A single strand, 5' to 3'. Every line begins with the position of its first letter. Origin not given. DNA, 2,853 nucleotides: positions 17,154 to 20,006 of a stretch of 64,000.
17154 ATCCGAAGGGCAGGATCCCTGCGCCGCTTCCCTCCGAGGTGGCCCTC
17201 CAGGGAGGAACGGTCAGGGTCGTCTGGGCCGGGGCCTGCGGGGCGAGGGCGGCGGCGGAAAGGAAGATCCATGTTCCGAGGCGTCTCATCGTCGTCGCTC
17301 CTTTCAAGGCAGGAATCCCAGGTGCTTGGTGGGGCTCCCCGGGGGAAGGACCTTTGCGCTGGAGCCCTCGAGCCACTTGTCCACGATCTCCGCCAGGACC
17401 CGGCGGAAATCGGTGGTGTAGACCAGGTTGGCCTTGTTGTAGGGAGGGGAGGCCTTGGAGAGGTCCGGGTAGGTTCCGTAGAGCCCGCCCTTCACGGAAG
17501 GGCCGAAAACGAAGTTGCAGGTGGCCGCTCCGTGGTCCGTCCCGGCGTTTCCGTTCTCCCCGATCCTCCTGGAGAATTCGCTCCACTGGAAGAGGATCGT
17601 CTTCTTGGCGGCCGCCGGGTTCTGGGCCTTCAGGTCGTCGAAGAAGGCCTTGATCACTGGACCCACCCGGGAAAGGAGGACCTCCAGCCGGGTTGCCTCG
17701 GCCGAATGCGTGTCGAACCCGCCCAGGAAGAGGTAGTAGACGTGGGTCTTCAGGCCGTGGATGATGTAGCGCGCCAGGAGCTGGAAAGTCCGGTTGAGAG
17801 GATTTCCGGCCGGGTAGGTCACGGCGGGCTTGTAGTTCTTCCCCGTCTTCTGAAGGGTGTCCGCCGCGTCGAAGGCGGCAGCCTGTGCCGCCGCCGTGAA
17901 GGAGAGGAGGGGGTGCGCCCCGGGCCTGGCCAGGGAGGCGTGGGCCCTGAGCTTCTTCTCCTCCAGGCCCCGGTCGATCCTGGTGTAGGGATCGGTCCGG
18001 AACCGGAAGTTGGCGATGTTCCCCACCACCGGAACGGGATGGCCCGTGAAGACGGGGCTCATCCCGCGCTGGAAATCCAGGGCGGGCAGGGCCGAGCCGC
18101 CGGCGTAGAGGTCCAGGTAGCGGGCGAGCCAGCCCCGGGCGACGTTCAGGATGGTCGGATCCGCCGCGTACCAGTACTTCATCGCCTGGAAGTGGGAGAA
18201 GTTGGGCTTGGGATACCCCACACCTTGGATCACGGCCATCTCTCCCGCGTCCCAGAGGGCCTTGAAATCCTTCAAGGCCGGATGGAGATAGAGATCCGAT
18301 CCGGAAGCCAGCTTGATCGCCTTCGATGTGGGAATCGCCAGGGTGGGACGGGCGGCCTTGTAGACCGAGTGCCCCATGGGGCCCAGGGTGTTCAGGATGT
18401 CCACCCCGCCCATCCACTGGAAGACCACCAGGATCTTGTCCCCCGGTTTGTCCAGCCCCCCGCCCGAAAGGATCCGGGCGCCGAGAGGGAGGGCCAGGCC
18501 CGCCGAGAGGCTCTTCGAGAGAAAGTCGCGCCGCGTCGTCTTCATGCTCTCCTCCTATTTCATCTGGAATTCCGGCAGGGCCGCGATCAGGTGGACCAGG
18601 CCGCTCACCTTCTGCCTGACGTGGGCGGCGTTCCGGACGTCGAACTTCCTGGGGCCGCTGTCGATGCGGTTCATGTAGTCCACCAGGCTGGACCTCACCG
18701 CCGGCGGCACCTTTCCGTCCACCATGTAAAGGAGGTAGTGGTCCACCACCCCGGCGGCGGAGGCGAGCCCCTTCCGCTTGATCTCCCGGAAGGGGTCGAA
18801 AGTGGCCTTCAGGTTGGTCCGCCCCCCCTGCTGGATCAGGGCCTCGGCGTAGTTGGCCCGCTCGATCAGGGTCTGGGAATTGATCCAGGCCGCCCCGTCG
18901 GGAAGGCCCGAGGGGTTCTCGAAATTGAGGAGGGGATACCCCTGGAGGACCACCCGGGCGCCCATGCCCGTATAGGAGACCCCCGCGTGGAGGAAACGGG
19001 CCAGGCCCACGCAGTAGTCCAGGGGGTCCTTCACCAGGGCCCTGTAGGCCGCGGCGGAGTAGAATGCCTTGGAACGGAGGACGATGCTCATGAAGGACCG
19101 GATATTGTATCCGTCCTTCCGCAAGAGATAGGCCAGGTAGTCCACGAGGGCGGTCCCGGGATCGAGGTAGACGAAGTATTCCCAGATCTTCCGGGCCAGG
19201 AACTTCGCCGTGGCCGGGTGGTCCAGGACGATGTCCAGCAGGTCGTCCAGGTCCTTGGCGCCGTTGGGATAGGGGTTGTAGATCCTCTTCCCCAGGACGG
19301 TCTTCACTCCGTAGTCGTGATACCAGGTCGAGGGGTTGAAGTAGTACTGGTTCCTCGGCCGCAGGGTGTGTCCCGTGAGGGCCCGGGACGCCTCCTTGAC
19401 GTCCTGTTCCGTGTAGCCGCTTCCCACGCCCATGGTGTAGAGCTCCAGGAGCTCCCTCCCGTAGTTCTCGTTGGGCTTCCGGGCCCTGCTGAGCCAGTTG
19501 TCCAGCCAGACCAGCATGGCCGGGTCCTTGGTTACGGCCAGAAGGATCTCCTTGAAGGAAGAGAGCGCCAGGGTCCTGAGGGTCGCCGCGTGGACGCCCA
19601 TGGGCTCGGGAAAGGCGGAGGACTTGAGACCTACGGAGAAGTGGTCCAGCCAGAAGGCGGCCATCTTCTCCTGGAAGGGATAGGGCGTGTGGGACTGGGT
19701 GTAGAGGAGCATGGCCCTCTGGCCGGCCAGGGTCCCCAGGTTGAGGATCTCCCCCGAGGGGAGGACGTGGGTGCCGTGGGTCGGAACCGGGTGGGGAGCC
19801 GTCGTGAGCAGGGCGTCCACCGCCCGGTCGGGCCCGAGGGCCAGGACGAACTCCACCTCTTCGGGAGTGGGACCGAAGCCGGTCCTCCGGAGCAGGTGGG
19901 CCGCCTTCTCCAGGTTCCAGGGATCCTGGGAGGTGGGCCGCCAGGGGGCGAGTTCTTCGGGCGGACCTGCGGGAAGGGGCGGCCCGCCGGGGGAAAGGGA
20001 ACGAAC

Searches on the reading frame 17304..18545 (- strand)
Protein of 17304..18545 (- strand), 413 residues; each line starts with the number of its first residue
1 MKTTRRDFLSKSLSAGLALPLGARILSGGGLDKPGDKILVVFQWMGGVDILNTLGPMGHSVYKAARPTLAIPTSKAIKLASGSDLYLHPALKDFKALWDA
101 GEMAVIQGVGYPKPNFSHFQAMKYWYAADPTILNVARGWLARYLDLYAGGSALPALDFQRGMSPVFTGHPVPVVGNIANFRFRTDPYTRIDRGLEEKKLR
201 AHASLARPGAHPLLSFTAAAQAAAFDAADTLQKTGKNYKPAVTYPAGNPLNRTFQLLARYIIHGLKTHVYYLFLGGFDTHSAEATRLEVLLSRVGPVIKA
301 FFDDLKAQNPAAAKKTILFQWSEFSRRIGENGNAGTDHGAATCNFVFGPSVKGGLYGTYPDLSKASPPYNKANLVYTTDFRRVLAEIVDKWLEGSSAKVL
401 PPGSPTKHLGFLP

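Call 50: search_protein_families(library=pfam, proteins=[window:17304-18545:-], max_evalue=0.0001)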
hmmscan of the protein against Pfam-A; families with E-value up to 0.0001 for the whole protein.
window:17304-18545:- (413 aa): 1 family
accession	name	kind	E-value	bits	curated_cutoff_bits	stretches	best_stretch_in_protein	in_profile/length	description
PF07394.17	DUF1501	-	3.5e-17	63.1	27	1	217-374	198-353/390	Protein of unknown function (DUF1501)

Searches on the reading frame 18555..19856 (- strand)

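Call 50: search_protein_families(library=pfam, proteins=[window:18555-19856:-], max_evalue=0.0001)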
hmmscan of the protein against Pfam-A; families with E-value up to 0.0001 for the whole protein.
window:18555-19856:- (433 aa): 1 family
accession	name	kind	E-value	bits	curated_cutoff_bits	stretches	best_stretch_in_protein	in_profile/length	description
PF08811.16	DUF1800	-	5e-91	306.4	26.1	1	49-432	73-419/419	Protein of unknown function (DUF1800)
